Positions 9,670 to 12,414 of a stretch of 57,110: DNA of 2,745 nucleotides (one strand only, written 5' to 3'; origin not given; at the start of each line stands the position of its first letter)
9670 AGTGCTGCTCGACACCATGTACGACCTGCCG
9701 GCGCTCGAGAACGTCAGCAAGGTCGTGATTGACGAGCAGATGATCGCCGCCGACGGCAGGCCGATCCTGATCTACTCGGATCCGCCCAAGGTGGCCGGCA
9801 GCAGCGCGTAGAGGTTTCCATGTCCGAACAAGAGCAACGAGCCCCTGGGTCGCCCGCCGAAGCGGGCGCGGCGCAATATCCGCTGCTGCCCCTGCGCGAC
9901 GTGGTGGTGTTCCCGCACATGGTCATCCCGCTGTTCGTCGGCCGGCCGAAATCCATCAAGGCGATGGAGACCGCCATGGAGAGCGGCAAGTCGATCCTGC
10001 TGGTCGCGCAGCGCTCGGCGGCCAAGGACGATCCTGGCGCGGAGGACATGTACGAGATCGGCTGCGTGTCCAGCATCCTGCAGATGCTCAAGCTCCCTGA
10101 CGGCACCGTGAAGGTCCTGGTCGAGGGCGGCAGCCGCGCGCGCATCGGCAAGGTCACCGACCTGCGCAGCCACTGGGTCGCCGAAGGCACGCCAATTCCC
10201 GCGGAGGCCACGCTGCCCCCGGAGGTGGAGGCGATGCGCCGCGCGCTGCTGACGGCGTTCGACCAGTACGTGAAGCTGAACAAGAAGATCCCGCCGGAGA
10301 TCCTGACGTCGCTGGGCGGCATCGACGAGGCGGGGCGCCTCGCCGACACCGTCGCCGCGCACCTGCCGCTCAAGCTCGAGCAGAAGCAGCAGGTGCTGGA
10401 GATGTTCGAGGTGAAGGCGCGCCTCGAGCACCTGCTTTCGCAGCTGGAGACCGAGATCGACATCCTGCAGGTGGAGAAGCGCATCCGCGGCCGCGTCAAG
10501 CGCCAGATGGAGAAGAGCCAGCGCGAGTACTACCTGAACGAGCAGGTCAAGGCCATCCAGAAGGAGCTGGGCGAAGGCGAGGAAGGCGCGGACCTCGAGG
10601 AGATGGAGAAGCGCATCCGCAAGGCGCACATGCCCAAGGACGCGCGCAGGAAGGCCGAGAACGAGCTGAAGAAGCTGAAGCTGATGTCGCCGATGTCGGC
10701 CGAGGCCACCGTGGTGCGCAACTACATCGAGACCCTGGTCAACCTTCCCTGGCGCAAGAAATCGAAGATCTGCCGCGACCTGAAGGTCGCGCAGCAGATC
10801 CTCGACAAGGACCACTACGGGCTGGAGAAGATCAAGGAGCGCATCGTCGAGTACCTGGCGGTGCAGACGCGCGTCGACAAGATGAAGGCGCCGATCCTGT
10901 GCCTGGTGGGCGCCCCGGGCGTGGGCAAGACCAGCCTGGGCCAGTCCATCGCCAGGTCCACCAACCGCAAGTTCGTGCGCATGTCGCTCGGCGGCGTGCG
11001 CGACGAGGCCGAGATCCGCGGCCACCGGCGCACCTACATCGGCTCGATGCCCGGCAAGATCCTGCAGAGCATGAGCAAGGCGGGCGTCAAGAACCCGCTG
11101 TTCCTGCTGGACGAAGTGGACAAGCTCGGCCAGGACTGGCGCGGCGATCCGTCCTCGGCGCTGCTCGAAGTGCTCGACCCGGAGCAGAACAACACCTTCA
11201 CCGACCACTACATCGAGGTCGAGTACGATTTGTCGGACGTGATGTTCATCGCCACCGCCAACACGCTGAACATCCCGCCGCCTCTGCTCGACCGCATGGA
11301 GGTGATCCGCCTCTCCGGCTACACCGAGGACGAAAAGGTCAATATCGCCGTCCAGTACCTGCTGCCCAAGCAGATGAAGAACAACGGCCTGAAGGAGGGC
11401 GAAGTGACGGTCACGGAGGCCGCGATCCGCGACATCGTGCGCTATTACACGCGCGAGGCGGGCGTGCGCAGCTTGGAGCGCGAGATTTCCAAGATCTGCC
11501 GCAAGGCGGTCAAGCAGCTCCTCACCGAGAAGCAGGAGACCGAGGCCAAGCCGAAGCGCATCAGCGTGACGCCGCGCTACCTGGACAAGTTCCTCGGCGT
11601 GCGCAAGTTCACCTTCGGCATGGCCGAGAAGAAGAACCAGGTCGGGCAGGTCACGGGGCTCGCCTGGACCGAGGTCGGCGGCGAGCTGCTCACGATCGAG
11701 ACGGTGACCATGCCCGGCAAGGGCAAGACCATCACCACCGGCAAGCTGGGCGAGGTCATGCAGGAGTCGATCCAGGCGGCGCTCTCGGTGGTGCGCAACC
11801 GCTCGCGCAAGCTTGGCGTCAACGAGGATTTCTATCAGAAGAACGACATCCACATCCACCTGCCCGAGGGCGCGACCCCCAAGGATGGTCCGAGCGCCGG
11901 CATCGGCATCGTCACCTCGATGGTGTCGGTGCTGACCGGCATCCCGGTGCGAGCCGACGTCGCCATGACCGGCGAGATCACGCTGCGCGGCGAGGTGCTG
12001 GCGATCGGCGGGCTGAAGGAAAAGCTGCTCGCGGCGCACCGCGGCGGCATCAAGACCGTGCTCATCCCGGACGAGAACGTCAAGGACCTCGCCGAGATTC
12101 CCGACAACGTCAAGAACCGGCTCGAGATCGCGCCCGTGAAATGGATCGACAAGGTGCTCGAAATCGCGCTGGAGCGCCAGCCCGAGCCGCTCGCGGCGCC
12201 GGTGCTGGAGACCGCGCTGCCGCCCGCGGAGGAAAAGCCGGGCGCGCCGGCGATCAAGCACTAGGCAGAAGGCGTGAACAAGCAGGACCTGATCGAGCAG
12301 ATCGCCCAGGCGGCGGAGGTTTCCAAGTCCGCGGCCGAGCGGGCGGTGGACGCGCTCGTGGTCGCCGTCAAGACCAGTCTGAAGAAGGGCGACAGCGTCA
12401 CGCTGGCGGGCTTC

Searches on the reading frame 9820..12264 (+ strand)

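Call 19: search_protein_families(library=pfam, proteins=[window:9820-12264:+], max_evalue=0.00001)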
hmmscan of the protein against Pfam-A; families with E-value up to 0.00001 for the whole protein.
window:9820-12264:+ (814 aa): 6 families
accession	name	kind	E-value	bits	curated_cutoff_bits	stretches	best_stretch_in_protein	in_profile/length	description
PF05362.19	Lon_C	-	7.7e-94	313.5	21.1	1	583-785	2-204/205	Lon protease (S16) C-terminal proteolytic domain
PF02190.22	LON_substr_bdg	-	1.5e-54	185.4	28.7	1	20-210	2-199/200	ATP-dependent protease La (LON) substrate-binding domain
PF22667.2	Lon_lid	-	1.5e-23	82.6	27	1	520-573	1-54/57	Lon protease AAA+ ATPase lid domain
PF00004.35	AAA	-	6e-22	78.9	21.2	1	360-498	1-128/131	ATPase family associated with various cellular activities (AAA)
PF07728.20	AAA_5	-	6.3e-09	36.4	22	1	360-493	2-139/139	AAA domain (dynein-related subfamily)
PF13541.12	ChlI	-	7.9e-06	26.2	27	0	631-753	6-121/121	Subunit ChlI of Mg-chelatase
